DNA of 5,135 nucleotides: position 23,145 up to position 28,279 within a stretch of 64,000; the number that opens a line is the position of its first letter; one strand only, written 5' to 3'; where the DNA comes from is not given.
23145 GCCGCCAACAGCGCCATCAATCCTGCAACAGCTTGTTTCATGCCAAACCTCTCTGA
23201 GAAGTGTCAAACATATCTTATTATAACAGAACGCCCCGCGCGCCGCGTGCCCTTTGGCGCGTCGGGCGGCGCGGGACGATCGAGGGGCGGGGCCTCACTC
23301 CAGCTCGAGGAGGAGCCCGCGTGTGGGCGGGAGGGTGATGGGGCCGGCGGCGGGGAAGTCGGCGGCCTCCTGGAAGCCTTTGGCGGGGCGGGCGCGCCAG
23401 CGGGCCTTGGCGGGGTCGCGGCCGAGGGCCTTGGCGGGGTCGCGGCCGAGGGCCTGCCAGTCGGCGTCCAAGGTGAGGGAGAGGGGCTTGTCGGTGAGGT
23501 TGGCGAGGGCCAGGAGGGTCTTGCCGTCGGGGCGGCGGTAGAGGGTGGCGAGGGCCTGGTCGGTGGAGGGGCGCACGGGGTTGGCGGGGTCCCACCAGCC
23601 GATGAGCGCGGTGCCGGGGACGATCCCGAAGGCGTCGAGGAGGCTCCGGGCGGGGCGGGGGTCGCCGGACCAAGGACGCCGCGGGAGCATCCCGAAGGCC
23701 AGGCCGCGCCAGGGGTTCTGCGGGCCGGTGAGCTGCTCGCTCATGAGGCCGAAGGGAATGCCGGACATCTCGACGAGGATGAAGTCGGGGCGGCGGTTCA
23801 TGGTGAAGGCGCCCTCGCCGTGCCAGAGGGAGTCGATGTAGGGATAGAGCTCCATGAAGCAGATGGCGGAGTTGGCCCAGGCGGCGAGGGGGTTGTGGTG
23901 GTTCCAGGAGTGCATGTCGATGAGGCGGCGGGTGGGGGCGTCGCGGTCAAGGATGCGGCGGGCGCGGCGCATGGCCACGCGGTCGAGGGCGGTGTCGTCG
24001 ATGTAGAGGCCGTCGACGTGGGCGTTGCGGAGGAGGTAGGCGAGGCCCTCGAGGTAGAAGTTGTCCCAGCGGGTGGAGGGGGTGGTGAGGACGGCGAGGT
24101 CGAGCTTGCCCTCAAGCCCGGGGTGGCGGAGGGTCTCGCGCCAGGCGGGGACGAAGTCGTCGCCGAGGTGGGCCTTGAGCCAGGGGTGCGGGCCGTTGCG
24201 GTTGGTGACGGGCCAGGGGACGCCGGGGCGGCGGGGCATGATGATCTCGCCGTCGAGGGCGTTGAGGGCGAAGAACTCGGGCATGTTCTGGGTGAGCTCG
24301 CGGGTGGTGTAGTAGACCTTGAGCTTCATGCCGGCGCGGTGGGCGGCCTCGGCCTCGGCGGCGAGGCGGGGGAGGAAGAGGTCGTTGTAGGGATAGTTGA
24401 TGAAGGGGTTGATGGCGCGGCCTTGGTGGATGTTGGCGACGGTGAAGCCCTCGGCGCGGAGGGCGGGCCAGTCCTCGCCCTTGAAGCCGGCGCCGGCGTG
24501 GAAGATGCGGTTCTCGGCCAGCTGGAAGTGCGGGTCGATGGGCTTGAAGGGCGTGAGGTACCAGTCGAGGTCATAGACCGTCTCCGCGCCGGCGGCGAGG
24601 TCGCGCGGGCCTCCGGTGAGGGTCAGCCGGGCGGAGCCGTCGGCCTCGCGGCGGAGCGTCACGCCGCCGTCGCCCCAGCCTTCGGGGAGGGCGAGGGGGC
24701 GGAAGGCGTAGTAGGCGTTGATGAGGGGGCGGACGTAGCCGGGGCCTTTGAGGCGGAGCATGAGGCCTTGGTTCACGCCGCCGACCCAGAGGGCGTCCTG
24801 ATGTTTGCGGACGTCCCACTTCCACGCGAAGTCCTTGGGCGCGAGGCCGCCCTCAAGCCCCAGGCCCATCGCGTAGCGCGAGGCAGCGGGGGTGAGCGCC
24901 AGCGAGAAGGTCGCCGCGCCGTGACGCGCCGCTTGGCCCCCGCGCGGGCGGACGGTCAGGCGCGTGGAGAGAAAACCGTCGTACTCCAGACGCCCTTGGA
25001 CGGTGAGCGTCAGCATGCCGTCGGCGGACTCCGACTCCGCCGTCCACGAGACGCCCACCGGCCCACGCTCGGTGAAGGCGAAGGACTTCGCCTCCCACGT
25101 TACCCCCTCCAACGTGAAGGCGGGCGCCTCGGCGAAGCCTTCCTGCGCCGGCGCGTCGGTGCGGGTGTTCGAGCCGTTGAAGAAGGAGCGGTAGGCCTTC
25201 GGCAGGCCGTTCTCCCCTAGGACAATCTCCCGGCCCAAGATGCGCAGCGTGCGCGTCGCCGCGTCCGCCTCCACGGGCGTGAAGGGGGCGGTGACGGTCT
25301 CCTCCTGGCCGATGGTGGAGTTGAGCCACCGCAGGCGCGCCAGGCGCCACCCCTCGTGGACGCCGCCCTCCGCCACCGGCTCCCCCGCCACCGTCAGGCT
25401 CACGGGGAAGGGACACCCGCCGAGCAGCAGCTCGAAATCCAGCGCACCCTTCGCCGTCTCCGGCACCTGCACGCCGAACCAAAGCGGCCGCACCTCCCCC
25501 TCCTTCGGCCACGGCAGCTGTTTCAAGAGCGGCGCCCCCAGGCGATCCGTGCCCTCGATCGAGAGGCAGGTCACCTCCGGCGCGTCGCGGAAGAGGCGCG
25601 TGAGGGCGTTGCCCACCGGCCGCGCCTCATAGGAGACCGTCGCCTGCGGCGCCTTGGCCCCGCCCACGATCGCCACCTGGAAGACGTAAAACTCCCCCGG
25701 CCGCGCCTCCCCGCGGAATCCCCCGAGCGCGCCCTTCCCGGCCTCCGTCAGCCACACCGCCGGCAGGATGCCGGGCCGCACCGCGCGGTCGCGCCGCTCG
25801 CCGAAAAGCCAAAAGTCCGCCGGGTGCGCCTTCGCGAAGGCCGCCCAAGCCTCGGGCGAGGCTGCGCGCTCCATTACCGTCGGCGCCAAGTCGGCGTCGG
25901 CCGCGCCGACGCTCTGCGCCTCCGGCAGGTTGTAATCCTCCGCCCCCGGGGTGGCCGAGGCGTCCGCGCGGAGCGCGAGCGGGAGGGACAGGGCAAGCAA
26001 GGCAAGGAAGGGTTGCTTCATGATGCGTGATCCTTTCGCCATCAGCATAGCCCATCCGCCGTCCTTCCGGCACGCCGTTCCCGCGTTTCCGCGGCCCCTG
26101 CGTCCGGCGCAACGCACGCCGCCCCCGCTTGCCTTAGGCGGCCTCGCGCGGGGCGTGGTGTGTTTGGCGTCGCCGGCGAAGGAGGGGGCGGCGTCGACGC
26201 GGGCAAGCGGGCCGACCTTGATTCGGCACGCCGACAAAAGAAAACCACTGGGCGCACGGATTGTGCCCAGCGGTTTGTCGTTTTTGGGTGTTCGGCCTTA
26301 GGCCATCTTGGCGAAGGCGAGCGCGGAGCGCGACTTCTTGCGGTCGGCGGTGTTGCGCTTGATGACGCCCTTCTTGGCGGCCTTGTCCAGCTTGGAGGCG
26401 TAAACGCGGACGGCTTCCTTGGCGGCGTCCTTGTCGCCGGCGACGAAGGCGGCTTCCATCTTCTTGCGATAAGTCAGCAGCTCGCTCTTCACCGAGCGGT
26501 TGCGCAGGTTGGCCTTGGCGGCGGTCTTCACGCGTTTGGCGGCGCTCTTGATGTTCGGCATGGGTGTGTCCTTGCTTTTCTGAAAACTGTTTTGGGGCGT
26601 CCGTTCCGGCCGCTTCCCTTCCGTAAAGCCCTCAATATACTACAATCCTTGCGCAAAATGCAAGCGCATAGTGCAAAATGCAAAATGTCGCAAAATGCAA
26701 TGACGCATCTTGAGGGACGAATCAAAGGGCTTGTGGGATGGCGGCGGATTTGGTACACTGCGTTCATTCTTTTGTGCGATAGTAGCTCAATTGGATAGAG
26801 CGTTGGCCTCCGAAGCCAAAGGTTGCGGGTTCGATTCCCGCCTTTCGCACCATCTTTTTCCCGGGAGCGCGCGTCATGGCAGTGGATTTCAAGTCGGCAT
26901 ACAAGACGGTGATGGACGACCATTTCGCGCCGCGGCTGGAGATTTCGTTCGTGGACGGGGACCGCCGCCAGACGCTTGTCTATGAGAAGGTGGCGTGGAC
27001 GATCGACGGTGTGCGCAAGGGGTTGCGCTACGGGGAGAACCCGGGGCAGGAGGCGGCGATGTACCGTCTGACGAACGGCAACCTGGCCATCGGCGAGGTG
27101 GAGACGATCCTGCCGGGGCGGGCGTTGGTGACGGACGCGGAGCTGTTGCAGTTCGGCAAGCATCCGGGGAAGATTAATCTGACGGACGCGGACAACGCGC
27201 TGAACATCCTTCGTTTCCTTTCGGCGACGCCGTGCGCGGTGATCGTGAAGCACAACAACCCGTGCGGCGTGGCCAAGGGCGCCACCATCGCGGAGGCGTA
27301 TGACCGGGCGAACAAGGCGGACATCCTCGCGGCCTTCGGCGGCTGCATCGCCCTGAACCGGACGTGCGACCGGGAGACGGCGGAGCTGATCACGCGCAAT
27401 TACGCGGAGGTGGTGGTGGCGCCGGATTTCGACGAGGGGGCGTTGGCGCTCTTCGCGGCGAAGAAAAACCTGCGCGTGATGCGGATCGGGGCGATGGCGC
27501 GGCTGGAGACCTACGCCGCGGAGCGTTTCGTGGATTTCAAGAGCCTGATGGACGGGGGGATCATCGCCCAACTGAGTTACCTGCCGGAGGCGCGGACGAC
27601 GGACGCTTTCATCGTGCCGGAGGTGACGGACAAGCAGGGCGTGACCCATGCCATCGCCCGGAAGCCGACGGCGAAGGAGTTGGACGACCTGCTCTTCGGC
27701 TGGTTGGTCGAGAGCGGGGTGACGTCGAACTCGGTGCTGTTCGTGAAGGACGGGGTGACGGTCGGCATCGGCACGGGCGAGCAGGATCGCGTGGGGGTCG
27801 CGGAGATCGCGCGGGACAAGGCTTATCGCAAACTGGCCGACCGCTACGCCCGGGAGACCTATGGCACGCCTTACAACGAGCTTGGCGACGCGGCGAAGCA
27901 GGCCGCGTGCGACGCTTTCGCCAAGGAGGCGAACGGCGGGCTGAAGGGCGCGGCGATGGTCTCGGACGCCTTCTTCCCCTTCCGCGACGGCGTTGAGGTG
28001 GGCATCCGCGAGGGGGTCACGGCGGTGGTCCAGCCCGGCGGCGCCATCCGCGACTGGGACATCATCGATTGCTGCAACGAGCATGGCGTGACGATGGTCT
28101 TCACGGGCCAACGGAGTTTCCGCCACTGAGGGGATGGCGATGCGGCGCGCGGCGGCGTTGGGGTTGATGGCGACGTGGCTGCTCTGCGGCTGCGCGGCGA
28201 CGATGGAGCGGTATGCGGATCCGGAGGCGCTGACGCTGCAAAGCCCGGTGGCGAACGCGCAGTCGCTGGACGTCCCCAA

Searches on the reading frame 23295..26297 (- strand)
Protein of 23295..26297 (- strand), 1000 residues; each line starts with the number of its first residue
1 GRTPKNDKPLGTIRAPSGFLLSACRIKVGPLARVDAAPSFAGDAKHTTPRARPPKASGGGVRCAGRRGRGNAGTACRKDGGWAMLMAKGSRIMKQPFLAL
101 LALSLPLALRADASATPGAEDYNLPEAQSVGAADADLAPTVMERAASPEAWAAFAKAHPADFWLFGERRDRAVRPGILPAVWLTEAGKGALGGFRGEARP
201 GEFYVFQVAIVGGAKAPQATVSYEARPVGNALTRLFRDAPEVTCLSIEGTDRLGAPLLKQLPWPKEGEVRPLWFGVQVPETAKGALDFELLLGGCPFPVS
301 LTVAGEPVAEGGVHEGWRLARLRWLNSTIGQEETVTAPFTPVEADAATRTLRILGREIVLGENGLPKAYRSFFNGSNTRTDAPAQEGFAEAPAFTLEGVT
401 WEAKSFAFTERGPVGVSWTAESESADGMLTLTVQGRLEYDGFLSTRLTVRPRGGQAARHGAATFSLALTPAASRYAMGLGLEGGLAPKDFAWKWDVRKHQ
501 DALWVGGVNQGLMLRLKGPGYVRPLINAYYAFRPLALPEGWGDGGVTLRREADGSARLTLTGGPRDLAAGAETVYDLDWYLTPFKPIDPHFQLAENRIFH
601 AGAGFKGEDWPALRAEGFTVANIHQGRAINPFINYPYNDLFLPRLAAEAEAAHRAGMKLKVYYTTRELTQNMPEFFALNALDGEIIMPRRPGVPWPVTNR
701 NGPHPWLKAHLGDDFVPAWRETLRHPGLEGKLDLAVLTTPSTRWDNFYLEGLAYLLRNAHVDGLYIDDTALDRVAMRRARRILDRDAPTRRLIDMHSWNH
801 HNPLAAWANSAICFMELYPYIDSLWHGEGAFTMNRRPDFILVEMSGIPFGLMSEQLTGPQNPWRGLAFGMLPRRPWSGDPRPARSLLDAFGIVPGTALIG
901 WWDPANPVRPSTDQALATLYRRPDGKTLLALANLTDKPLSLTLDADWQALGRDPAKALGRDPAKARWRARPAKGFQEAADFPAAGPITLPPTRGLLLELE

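Call 10: search_protein_families(library=pfam, proteins=[window:23295-26297:-])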
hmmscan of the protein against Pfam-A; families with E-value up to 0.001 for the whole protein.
window:23295-26297:- (1000 aa): 1 family
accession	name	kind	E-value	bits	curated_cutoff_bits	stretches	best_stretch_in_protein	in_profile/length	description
PF19543.5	GH123_N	-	1.4e-193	645.9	22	1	138-999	138-968/969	Glycoside hydrolase 123, N-terminal domain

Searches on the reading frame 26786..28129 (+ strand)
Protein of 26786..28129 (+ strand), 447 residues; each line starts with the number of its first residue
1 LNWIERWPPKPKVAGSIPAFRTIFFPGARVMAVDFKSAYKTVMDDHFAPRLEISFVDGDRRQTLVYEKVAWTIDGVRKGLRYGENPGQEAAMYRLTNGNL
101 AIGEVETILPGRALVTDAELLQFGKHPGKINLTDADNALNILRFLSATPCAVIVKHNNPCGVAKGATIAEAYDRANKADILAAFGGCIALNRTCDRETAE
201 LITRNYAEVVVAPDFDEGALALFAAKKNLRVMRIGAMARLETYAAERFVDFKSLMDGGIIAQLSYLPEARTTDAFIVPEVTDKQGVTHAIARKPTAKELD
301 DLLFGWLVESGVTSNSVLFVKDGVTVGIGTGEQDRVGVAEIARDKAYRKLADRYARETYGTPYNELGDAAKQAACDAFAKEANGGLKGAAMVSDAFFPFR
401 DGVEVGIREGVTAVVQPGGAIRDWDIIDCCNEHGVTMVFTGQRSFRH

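Call 10: search_protein_families(library=pfam, proteins=[window:26786-28129:+])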
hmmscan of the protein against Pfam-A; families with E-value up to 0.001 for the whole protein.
window:26786-28129:+ (447 aa): 1 family
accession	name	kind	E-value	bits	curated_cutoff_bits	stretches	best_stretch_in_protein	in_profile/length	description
PF01808.24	AICARFT_IMPCHas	-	1.4e-62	212.4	25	1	77-345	76-311/311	AICARFT/IMPCHase bienzyme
